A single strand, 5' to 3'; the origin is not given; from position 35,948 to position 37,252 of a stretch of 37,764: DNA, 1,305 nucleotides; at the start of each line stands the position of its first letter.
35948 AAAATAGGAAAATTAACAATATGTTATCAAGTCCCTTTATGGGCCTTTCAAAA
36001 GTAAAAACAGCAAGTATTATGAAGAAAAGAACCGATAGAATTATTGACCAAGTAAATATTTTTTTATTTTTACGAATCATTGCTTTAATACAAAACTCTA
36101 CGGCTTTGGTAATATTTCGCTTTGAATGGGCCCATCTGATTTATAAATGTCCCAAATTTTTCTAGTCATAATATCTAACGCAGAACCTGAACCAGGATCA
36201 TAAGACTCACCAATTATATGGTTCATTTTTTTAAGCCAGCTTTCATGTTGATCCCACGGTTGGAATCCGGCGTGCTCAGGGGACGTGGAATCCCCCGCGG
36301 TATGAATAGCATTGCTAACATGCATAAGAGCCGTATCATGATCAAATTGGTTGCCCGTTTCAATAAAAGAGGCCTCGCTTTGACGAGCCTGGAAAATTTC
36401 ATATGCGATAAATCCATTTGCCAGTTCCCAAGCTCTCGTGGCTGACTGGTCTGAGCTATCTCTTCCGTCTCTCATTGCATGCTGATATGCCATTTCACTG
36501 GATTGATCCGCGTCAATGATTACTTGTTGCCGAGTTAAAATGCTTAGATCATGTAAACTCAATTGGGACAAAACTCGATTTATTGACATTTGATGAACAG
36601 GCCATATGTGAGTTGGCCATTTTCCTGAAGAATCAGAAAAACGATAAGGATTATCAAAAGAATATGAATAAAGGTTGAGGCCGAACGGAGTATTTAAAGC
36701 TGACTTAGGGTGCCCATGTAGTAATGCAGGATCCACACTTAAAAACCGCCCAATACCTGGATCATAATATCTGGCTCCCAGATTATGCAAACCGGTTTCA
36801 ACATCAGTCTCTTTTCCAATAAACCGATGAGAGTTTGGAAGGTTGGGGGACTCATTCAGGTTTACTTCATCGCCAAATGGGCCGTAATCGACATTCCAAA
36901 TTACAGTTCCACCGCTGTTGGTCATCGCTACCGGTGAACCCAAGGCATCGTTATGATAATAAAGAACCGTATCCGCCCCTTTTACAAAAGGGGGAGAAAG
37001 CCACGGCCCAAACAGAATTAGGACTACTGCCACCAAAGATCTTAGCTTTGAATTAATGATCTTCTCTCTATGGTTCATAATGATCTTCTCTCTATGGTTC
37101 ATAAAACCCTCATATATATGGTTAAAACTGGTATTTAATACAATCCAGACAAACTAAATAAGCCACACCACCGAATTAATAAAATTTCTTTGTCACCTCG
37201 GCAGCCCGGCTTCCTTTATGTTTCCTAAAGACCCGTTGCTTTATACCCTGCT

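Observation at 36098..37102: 'Shell-less' RHS tip: signal-like leader + RHS core + putative zinc phospholipase-C-like toxin domain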

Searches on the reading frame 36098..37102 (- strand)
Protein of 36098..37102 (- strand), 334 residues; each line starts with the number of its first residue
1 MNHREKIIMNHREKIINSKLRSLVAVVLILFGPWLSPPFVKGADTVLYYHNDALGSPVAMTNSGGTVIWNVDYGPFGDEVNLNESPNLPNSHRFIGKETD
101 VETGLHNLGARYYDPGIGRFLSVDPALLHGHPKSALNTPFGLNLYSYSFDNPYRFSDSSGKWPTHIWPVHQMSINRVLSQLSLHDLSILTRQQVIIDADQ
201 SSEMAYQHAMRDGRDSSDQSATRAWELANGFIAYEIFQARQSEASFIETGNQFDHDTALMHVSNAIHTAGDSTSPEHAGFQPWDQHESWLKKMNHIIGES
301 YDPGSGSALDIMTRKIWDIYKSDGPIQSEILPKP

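Call 4: search_protein_families(library=pfam, proteins=[window:36098-37102:-], max_evalue=1)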
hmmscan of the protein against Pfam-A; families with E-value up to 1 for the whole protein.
window:36098-37102:- (334 aa): 3 families
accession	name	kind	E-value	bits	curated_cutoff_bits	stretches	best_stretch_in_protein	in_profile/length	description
PF03527.20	RHS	-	1.1e-07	32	27.9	1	47-78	2-33/38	RHS protein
PF25293.1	Beta-prop_EMC1_N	-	0.071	13.2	34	1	177-267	42-132/219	EMC1 N-terminal beta-propeller domain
PF25023.1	TEN_YD-shell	-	0.12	10.8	50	1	47-152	790-890/909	Teneurin YD-shell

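Call 7: search_protein_families(library=ncbifam, proteins=[window:36098-37102:-], max_evalue=1)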
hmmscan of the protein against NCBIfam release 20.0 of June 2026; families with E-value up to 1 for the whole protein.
window:36098-37102:- (334 aa): 2 families
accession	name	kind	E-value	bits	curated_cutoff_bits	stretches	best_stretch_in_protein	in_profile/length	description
TIGR03696.1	Rhs_assc_core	domain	2.1e-20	73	32.5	1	73-160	1-75/76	RHS repeat-associated core domain-containing protein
NF041261.1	RHS_core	equivalog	8.3e-12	43.8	2000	1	44-131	1155-1242/1261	RHS element core protein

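Call 42: find_encoding_contigs(protein=window:36098-37102:-, flank=10000, max_places=6)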
Protein window:36098-37102:- (334 aa): no gene with exactly this product is on record in the collection.

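Call 66: list_cluster_members(proteins=[window:36098-37102:-, window:35799-36080:-, window:31259-35461:-, window:21978-23435:-, window:18244-19935:-, window:28872-30458:+])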
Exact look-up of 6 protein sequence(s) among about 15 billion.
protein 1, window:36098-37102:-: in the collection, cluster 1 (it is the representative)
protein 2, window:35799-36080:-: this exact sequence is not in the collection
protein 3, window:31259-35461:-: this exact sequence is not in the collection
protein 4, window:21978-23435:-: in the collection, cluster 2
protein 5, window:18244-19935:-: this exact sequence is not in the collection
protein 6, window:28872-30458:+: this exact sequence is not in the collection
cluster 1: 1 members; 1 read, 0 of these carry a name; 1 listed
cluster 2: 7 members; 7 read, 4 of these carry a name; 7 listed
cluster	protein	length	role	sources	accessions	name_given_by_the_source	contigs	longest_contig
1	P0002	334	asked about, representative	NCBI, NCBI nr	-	-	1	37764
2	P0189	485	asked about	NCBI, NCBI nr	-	-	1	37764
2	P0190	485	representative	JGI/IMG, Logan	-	tRNA-splicing ligase RtcB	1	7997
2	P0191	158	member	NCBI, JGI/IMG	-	tRNA-splicing ligase RtcB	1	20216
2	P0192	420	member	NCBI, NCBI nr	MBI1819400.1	MAG: RtcB family protein, partial [Nitrospirae bacterium] | RtcB family protein [Nitrospirota bacterium]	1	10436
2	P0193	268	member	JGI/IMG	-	tRNA-splicing ligase RtcB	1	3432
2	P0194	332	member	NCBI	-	-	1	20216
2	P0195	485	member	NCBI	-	-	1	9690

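Call 88: predict_structure(alignment_id=A5)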
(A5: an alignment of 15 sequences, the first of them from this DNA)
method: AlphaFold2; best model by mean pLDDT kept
length: 290 residues; sequences in the alignment: 15
mean_pLDDT: 73.7   pTM: 0.60
mean pLDDT of the five models: 73.7, 72.3, 71.0, 69.3, 69.2
residues with pLDDT >= 90: 110; 70-90: 68; 50-70: 30; < 50: 82
segments of 3 or more residues with pLDDT < 50: 9-11, 30-34, 48-121
pLDDT, mean of each block of 10 residues (from residue 1): 62 71 71 53 54 42 43 43 43 37 39 43 80 97 97 86 91 82 97 98 98 99 94 84 81 75 89 97 91
secondary structure, 60 per line:
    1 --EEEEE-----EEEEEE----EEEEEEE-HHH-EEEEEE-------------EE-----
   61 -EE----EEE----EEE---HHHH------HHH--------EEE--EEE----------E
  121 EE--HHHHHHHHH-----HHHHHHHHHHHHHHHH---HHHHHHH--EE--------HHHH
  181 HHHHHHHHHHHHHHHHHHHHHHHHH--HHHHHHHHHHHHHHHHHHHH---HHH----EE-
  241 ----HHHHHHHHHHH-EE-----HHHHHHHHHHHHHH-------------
elements in order: E3-7 E13-18 E23-29 E35-40 E68-70 E75-77 H81-84 E102-104 E107-109 E120-122 H125-133 H139-154 H158-164 H177-205 H208-227 H245-255 H264-277
